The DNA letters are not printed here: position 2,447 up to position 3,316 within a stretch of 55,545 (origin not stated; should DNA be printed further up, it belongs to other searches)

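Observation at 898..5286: Nucleotide-centred accessory locus: XRE regulator, MazG-like protein, NDT-like::RHH fusion and a 700-aa orphan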

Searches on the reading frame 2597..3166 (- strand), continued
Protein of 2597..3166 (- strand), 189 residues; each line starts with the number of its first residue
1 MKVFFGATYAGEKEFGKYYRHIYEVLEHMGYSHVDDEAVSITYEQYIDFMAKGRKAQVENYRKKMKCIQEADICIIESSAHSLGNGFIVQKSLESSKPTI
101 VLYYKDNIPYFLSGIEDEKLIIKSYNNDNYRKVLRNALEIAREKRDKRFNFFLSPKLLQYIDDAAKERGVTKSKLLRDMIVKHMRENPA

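Call 72: search_protein_families(library=pfam, proteins=[L062:3057-3776:+, L062:3778-4674:-, L062:4726-5295:+, L062:5908-6816:-, L062:7096-8388:+, L062:8400-9590:+, L063:9189-9845:-, L063:10576-11601:-, L078:10790-11419:+, L090:8542-9870:+], max_evalue=0.001)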
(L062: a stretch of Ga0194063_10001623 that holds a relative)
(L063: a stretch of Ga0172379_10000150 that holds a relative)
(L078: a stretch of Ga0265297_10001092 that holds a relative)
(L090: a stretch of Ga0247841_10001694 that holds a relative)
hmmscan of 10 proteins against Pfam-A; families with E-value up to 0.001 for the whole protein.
L062:3057-3776:+ (239 aa): 3 families
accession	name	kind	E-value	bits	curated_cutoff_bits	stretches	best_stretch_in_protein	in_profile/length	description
PF13453.11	Zn_ribbon_TFIIB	-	1.9e-09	37.2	22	1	3-39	2-38/41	Transcription factor zinc-finger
PF21344.3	Zn_ribbon_LysW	-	2.8e-06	27.3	27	1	3-28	3-29/46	Alpha-aminoadipate carrier protein LysW-like, globular domain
PF13717.11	Zn_ribbon_4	-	0.00052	20.3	30.3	0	3-31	5-36/36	zinc-ribbon domain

L062:3778-4674:- (298 aa): 6 families
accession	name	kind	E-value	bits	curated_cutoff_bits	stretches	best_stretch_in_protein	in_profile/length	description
PF01087.27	GalP_UDP_transf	-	1.6e-10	42.2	22.1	1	85-146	113-177/184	Galactose-1-phosphate uridyl transferase, N-terminal domain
PF19327.4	Ap4A_phos_N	-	2.2e-07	31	23.1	1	73-158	93-169/177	Ap4A phosphorylase N-terminal domain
PF16268.10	DUF4921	-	3.1e-06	26.8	28.5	0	106-152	205-251/425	Domain of unknown function (DUF4921)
PF16285.10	DUF4931_N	-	4.9e-06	27.1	24.1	1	37-148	15-120/124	Domain of unknown function (DUF4931) N-terminal domain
PF01230.28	HIT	-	2e-05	25.6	21.5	0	71-144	15-90/98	HIT domain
PF02744.22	GalP_UDP_tr_C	-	9.6e-05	22.6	29.2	0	159-225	24-90/165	Galactose-1-phosphate uridyl transferase, C-terminal domain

L062:4726-5295:+ (189 aa): 1 family
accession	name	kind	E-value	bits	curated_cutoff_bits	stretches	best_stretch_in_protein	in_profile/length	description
PF01195.25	Pept_tRNA_hydro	-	1.9e-51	175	27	1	3-185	1-172/183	Peptidyl-tRNA hydrolase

L062:5908-6816:- (302 aa): 3 families
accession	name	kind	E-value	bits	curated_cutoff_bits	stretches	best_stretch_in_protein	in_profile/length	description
PF13489.12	Methyltransf_23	-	2.2e-05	24.7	27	1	107-277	23-161/164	Methyltransferase domain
PF13649.12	Methyltransf_25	-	0.00044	21.3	27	0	110-192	1-92/97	Methyltransferase domain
PF08241.18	Methyltransf_11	-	0.00047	21.2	21.2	0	111-190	1-84/95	Methyltransferase domain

L062:7096-8388:+ (430 aa): 3 families
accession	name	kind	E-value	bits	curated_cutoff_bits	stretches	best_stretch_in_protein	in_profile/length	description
PF13439.12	Glyco_transf_4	-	4.4e-11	43.5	28.5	1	26-217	1-169/170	Glycosyltransferase Family 4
PF00534.26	Glycos_transf_1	-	9.6e-11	42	26.4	1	242-374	18-132/172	Glycosyl transferases group 1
PF13692.12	Glyco_trans_1_4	-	4.3e-05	24.2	27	1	252-372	15-115/142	Glycosyl transferases group 1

L062:8400-9590:+ (396 aa): 2 families
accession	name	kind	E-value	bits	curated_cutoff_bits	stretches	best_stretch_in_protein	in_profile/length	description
PF00534.26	Glycos_transf_1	-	1.2e-16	61.1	26.4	1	256-330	73-145/172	Glycosyl transferases group 1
PF13692.12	Glyco_trans_1_4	-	6e-14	52.9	27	1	270-331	70-130/142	Glycosyl transferases group 1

L063:9189-9845:- (218 aa): 1 family
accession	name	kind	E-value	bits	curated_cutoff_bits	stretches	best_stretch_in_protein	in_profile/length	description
PF01797.21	Y1_Tnp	-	6.3e-09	36.4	23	1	72-148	39-120/121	Transposase IS200 like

L063:10576-11601:- (341 aa): 5 families
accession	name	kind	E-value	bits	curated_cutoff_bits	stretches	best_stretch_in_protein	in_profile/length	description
PF08241.18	Methyltransf_11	-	5.9e-07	30.5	21.2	1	148-229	1-86/95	Methyltransferase domain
PF13489.12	Methyltransf_23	-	7.2e-07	29.5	27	1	141-227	20-105/164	Methyltransferase domain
PF13649.12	Methyltransf_25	-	1.6e-06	29.1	27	1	147-229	1-92/97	Methyltransferase domain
PF13847.12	Methyltransf_31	-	2.3e-05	24.5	27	0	143-241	3-114/145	Methyltransferase domain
PF08242.18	Methyltransf_12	-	0.00084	20.5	30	0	148-228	1-90/98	Methyltransferase domain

L078:10790-11419:+ (209 aa): 0 families

L090:8542-9870:+ (442 aa): 1 family
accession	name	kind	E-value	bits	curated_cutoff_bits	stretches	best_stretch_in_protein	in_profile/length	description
PF03734.19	YkuD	-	2.7e-18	67.4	23.4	1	313-440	1-146/146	L,D-transpeptidase catalytic domain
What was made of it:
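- Distant 189-aa genes follow a YkuD L,D-transpeptidase and sit beside glycosyltransferases (call 72).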

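Call 87: find_related_loci(query=A4, collection=viral_contigs, flank=6000)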
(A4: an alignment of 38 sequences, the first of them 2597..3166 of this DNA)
Query A4 (189 aa) in viral_contigs; peptide patterns used: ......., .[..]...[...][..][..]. (x = any residue, [..] = any of these).
88 stretches matched a pattern, but none encodes a relative of the query by tblastn (E <= 1e-3).

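Call 103: search_protein_families(library=pfam, proteins=[L025:10998-11414:-], max_evalue=0.001)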
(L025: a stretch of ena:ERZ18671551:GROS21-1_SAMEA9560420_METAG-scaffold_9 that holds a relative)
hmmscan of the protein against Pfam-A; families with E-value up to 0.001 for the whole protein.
L025:10998-11414:- (138 aa): 0 families
